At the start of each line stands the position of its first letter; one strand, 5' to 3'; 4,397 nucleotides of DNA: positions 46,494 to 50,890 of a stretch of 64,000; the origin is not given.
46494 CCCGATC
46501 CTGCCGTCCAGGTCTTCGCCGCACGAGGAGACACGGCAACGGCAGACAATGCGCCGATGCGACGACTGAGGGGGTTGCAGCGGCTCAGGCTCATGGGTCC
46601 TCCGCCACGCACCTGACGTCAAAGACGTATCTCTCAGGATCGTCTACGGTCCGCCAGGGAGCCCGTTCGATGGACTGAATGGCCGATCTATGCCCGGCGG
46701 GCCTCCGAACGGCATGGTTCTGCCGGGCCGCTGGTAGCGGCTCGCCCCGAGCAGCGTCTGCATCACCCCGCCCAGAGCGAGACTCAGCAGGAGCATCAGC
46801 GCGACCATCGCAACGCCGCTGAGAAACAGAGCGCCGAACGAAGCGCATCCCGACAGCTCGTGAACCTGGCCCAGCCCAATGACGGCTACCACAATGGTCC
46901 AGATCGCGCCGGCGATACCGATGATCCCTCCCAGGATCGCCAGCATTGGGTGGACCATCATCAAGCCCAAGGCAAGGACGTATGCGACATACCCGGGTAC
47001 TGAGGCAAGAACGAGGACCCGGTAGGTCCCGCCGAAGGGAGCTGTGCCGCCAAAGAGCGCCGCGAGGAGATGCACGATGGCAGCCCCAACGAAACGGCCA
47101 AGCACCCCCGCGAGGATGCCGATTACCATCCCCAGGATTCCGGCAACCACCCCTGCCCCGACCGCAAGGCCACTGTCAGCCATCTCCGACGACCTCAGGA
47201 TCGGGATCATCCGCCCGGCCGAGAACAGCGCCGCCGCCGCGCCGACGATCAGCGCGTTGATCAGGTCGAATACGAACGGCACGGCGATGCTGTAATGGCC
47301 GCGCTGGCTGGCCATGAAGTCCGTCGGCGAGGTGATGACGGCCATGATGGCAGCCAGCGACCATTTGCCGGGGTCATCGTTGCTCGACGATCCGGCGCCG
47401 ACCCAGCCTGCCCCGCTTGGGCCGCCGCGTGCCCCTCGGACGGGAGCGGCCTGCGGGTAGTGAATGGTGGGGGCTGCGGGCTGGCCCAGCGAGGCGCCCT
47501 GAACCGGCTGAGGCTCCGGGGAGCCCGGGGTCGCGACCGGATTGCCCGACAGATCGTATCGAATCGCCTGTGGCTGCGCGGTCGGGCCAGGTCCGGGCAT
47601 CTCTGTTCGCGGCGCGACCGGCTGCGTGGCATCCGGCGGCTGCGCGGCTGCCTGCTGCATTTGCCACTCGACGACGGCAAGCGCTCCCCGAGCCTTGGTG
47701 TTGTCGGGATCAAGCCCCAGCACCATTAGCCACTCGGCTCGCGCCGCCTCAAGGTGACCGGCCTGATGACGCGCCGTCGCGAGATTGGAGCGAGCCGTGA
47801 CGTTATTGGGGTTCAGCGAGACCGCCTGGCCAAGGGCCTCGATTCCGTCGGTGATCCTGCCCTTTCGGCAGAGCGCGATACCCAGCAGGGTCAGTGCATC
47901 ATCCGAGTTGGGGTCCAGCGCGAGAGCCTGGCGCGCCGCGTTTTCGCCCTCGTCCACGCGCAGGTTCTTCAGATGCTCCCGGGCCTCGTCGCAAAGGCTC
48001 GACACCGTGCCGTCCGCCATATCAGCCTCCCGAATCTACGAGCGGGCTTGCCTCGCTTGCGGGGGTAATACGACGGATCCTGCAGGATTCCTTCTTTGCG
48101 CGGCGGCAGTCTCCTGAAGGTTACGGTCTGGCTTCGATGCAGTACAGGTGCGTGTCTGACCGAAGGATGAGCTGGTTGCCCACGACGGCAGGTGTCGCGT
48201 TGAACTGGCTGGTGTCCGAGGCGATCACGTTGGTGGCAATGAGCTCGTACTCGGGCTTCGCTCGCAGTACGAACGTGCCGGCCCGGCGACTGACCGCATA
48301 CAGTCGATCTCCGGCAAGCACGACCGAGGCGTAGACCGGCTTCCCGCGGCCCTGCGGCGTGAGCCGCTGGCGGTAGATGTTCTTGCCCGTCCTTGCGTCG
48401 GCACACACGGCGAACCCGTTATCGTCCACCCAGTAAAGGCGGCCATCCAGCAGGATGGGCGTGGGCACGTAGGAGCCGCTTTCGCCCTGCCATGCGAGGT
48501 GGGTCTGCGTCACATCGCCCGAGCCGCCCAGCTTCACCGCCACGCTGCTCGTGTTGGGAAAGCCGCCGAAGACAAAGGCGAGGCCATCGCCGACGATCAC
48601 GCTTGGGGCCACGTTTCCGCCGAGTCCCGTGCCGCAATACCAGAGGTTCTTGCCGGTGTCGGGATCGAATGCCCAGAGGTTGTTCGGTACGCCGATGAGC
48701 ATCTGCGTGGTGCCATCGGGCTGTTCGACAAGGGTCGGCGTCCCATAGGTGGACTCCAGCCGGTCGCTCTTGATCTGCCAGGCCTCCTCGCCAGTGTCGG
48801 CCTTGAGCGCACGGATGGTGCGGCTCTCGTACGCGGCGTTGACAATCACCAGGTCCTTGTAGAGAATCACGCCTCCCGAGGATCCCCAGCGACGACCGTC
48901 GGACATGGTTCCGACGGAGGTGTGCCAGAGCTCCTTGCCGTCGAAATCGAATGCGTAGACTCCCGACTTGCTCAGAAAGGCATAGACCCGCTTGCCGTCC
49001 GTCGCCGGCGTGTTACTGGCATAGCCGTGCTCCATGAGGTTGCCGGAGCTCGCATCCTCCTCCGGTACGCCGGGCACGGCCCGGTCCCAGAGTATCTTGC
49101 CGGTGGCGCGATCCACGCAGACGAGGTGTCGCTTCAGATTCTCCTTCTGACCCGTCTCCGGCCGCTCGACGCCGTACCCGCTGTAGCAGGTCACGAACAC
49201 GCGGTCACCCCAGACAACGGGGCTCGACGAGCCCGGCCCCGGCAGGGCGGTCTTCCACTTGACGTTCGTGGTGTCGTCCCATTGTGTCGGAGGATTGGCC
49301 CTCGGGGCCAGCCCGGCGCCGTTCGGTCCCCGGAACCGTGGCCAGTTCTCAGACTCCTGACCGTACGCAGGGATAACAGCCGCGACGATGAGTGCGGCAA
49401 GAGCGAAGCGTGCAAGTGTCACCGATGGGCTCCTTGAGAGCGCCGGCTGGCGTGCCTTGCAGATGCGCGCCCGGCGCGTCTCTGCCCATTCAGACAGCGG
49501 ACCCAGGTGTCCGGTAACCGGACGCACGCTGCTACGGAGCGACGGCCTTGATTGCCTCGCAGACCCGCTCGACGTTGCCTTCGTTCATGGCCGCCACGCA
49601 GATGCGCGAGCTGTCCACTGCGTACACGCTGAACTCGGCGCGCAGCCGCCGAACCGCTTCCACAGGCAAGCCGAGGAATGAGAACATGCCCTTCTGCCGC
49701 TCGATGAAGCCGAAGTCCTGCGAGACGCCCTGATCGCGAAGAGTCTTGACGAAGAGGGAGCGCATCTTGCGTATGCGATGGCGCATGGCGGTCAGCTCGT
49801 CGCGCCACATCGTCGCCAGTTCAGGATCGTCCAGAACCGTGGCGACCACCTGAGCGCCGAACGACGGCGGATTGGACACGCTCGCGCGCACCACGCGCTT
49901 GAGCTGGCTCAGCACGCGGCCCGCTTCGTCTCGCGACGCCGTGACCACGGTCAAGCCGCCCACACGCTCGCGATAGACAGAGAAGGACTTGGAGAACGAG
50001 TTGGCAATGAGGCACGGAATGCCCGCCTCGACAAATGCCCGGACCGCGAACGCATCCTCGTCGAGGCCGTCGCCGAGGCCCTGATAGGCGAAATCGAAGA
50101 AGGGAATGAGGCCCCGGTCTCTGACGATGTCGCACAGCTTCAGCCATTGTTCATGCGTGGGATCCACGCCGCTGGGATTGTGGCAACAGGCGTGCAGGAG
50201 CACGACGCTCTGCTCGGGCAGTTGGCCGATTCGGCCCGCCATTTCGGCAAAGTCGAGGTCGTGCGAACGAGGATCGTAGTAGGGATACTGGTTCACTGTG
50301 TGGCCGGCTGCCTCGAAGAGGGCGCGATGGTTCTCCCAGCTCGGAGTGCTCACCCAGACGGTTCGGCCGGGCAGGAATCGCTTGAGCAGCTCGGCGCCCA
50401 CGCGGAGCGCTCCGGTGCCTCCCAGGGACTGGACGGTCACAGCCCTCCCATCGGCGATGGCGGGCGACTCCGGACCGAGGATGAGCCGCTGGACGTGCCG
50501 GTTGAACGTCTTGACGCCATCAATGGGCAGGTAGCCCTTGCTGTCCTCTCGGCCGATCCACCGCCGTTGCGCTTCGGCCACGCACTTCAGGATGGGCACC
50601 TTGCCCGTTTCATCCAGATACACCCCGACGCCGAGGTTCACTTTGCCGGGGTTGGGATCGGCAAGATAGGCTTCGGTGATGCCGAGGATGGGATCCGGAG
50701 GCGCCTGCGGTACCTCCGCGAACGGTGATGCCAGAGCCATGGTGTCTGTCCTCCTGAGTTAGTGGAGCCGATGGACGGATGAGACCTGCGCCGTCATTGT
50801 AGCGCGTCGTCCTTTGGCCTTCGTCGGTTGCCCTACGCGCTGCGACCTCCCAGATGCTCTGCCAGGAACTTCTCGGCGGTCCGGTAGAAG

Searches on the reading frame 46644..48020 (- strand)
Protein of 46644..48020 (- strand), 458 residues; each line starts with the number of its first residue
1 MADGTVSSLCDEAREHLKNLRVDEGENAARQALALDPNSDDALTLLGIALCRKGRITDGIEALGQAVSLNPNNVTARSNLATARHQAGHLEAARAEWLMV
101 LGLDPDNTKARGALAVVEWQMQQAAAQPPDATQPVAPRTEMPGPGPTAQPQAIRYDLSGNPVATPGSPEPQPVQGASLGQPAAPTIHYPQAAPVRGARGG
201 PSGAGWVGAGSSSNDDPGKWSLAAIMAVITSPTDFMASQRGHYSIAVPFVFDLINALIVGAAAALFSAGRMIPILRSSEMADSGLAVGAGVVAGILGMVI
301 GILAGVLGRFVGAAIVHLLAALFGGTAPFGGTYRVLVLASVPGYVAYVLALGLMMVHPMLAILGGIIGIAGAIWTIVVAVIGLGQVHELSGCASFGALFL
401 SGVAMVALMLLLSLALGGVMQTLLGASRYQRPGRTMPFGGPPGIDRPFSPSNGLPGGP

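Call 50: search_protein_families(library=pfam, proteins=[window:46644-48020:-], max_evalue=0.00001)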
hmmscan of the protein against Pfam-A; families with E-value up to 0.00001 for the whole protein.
window:46644-48020:- (458 aa): 9 families
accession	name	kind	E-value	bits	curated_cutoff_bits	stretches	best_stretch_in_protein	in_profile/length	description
PF04893.22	Yip1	-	5.3e-13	49.6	28.6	1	227-410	2-172/173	Yip1 domain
PF13414.12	TPR_11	-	3.6e-12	46.2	26.8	0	49-88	3-42/42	TPR repeat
PF13432.12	TPR_16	-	1.7e-11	44.8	32.7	1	45-107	2-64/65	Tetratricopeptide repeat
PF13431.12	TPR_17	-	2.8e-11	43.2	24.4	0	29-58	2-31/34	Tetratricopeptide repeat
PF07719.23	TPR_2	-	3.6e-10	39.6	27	0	41-73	2-34/34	Tetratricopeptide repeat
PF14559.12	TPR_19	-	1.2e-09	38.8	25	1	54-115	5-66/68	Tetratricopeptide repeat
PF13428.12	TPR_14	-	2.4e-07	31.2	23.5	0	41-82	2-43/44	Tetratricopeptide repeat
PF23914.1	TPR_CcmH_CycH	-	1.9e-06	28.2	42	1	21-108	65-155/158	Cytochrome c-type biogenesis protein H TPR domain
PF00515.34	TPR_1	-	2.2e-06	27.7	27.8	0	41-73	2-34/34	Tetratricopeptide repeat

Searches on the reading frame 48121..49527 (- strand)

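Call 50: search_protein_families(library=pfam, proteins=[window:48121-49527:-], max_evalue=0.00001)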
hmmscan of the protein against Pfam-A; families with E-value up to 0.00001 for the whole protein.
window:48121-49527:- (468 aa): 3 families
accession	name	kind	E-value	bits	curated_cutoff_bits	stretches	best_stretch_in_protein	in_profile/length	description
PF13360.13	PQQ_2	-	1.4e-23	84.3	27.6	1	134-384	4-230/233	Outer membrane protein assembly factor BamB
PF13570.13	Beta-prop_ACSF4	-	3.1e-08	33.8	133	0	233-466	26-243/329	Beta-alanine-activating enzyme, beta-propeller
PF01011.28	PQQ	-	4.3e-08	32.8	26.7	0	215-255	535-577/595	Glucose/ethanol/alcohol dehydrogenase, beta-propeller domain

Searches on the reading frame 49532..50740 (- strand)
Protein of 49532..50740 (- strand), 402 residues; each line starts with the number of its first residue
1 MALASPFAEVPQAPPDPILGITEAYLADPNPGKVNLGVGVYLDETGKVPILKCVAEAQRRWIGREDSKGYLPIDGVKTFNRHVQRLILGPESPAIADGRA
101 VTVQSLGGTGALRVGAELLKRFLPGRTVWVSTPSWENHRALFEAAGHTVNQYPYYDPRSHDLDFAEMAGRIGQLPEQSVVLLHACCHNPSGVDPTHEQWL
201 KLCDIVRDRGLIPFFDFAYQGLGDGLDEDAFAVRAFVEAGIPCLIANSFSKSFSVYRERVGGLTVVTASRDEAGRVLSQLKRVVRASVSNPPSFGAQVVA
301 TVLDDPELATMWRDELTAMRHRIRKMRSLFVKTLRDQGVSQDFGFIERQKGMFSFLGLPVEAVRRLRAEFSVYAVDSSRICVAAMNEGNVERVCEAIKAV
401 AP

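Call 50: search_protein_families(library=pfam, proteins=[window:49532-50740:-], max_evalue=0.00001)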
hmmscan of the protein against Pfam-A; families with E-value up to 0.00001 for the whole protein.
window:49532-50740:- (402 aa): 1 family
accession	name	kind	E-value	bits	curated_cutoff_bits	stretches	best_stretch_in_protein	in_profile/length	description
PF00155.27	Aminotran_1_2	-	3.8e-83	280.1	19.7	1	32-397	2-361/361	Aminotransferase class I and II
